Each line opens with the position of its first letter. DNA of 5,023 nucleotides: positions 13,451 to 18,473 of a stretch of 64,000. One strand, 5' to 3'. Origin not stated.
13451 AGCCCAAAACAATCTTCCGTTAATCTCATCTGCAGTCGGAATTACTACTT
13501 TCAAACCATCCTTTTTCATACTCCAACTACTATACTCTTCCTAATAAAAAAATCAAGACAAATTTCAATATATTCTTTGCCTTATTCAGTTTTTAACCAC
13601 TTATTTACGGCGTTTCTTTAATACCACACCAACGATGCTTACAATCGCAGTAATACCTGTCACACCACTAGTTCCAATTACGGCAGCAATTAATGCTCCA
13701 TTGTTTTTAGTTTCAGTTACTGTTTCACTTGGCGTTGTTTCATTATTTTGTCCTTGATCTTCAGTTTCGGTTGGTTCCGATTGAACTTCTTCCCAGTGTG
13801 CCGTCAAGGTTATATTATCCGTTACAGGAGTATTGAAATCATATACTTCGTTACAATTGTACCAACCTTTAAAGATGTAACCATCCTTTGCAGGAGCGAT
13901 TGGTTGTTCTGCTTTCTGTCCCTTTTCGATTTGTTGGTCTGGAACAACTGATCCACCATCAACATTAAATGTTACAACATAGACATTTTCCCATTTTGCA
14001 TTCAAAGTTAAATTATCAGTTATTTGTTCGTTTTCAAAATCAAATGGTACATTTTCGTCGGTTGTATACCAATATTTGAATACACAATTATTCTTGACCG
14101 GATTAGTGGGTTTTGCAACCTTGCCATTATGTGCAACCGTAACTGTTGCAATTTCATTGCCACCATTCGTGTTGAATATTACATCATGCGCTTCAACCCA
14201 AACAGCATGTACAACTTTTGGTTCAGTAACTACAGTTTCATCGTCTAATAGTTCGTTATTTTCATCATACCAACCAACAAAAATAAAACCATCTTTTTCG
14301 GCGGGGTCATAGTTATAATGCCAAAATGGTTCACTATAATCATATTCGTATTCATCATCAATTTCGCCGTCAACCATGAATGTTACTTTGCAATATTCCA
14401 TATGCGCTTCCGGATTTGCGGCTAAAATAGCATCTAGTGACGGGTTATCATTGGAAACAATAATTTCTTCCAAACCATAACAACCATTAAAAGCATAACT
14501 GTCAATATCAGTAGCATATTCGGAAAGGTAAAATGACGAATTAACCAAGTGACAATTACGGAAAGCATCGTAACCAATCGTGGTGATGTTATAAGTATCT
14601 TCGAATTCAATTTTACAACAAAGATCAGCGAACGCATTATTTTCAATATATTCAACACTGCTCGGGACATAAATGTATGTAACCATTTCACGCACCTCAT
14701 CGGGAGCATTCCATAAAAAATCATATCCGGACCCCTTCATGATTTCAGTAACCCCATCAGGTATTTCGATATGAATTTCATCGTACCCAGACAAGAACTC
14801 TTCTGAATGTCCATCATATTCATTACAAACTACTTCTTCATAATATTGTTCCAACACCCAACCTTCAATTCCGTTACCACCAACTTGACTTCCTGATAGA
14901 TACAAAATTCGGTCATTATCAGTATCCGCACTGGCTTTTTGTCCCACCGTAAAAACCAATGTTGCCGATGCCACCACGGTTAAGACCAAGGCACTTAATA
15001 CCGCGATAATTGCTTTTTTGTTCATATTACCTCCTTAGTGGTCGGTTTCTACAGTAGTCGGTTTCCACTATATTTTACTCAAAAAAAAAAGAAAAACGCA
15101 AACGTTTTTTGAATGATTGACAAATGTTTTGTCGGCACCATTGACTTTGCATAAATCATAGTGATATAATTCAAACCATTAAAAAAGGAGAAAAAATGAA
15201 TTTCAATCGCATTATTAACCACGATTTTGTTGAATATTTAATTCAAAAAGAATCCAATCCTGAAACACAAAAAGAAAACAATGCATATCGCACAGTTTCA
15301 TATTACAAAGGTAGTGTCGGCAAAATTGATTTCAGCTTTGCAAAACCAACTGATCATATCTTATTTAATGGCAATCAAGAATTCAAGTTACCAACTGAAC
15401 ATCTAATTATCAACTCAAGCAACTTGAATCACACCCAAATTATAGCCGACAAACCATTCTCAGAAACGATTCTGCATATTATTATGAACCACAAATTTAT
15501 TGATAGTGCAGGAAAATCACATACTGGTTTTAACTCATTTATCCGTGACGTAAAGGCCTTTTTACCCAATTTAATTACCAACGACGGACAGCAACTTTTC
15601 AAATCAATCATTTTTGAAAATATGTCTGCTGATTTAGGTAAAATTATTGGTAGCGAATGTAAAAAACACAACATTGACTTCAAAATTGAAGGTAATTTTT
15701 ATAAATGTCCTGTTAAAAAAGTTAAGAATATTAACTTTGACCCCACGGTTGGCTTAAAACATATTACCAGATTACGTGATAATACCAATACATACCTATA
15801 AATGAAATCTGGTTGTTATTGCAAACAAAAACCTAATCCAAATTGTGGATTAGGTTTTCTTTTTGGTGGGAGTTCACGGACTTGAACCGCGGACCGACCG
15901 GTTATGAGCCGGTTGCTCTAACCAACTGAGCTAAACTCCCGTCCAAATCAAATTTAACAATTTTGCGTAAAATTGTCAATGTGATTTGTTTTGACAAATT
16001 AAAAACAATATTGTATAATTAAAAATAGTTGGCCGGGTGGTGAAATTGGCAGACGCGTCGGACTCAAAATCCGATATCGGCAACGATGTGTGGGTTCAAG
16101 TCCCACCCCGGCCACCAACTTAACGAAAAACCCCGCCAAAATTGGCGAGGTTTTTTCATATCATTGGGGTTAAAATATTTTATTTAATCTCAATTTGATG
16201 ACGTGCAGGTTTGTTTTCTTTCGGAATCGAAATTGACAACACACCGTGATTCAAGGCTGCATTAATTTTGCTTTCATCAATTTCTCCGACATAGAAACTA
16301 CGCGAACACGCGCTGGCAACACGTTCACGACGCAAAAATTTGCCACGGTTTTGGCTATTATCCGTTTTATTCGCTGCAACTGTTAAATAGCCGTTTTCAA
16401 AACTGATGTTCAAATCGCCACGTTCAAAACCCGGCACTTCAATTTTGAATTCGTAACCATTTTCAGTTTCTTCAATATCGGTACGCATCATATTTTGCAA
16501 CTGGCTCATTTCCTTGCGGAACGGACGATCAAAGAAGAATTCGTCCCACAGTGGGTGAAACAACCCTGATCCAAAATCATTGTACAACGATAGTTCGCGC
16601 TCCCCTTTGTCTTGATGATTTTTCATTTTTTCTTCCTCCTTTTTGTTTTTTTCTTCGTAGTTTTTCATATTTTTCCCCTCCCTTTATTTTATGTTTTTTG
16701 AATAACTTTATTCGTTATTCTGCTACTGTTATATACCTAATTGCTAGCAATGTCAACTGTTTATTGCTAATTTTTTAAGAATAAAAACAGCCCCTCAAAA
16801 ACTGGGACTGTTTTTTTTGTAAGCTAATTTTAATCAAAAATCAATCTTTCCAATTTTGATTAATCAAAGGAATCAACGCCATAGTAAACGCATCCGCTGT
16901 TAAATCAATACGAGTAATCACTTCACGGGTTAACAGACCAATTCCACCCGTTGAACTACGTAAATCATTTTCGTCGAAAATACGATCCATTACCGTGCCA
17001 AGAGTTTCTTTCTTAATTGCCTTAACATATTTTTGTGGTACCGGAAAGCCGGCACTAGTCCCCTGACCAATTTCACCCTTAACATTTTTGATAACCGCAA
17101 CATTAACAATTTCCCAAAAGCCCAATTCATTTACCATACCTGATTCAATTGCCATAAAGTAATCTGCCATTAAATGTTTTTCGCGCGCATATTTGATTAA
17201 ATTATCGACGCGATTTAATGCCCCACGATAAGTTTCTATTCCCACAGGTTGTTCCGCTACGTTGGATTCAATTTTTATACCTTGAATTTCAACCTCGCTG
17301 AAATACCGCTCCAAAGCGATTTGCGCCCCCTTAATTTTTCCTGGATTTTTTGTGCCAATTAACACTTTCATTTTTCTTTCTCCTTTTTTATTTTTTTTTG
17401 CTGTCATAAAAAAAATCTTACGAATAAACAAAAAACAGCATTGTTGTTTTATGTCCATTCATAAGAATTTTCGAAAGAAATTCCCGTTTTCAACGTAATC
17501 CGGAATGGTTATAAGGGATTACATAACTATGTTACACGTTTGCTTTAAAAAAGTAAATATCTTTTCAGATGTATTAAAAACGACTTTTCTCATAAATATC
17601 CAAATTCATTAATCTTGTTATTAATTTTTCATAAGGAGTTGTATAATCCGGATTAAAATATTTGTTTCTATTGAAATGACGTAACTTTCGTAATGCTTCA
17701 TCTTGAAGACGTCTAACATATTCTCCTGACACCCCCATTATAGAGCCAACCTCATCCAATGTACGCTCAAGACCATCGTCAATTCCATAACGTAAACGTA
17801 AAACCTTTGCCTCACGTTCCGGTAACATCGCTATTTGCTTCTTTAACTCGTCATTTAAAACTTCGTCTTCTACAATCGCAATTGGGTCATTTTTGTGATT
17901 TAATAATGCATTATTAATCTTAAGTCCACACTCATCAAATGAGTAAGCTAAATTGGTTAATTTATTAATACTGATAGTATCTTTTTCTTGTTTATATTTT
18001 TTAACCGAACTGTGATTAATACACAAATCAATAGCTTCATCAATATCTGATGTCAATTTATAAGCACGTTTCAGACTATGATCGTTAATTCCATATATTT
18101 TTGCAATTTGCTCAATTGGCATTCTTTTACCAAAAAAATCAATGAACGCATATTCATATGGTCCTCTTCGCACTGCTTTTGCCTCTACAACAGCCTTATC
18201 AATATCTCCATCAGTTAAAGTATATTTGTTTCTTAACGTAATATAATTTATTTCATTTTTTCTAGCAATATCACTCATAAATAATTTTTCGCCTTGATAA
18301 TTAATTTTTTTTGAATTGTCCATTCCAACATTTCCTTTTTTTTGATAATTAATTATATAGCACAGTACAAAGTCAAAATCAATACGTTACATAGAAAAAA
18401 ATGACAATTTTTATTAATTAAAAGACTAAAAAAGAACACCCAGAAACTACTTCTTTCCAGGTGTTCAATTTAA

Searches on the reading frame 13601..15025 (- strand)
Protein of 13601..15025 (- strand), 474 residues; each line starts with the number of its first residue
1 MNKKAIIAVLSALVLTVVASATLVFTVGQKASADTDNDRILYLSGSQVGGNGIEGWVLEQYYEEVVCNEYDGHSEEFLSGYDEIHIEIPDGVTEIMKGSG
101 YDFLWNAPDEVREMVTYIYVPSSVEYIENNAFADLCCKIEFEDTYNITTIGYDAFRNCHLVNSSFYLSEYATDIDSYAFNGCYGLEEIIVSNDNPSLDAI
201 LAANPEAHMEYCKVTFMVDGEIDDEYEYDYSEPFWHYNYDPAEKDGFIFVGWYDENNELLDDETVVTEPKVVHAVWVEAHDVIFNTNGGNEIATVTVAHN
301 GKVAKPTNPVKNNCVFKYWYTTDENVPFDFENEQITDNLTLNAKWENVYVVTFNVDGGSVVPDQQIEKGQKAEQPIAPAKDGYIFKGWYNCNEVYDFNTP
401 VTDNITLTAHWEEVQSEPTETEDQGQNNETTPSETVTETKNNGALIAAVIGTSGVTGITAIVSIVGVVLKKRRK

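Call 46: search_protein_families(library=pfam, proteins=[window:13601-15025:-], max_evalue=0.00001)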
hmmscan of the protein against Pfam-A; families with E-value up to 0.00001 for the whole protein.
window:13601-15025:- (474 aa): 2 families
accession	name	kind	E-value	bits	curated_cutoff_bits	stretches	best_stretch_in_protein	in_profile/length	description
PF09479.16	Flg_new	-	1.8e-31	108.5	27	2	349-410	1-65/65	Listeria-Bacteroides repeat domain (List_Bact_rpt)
PF13306.12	LRR_5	-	7e-12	45.8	27.7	1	115-193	13-89/127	BspA type Leucine rich repeat region (6 copies)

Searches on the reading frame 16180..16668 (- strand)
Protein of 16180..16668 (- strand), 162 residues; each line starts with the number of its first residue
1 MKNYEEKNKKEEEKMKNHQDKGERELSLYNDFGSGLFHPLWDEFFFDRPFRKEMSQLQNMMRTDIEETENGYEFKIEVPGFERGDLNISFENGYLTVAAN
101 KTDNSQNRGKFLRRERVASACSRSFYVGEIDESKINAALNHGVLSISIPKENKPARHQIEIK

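Call 46: search_protein_families(library=pfam, proteins=[window:16180-16668:-], max_evalue=0.00001)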
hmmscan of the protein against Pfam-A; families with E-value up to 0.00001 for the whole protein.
window:16180-16668:- (162 aa): 1 family
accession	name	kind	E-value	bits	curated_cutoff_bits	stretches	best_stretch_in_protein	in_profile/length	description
PF00011.27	HSP20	-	1.1e-18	67.6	20.8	1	64-161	1-101/102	Hsp20/alpha crystallin family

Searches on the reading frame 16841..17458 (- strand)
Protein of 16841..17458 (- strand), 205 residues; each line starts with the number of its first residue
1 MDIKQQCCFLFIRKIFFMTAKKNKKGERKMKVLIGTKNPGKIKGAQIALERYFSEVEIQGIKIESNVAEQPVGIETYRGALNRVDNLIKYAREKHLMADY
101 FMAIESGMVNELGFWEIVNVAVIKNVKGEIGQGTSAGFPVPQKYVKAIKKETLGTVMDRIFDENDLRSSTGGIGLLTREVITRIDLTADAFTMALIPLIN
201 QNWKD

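Call 46: search_protein_families(library=pfam, proteins=[window:16841-17458:-], max_evalue=0.00001)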
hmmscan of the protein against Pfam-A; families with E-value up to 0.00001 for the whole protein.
window:16841-17458:- (205 aa): 1 family
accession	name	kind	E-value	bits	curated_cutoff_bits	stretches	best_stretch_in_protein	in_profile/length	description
PF01931.24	NTPase_I-T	-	2.2e-42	145.1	25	1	35-199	1-162/162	Protein of unknown function DUF84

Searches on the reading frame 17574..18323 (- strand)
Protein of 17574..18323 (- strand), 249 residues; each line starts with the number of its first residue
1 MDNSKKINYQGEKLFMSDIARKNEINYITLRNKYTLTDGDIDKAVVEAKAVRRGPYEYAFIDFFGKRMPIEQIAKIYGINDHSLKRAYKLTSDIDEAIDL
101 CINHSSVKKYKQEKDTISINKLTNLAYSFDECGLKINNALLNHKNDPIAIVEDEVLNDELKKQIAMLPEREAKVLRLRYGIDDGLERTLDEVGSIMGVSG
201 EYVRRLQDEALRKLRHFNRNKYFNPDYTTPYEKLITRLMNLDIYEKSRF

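Call 46: search_protein_families(library=pfam, proteins=[window:17574-18323:-], max_evalue=0.00001)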
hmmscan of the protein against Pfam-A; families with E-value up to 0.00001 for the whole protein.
window:17574-18323:- (249 aa): 1 family
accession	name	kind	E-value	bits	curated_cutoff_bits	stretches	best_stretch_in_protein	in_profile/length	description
PF04545.22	Sigma70_r4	-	3.2e-17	62.2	24.1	1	165-216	3-50/50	Sigma-70, region 4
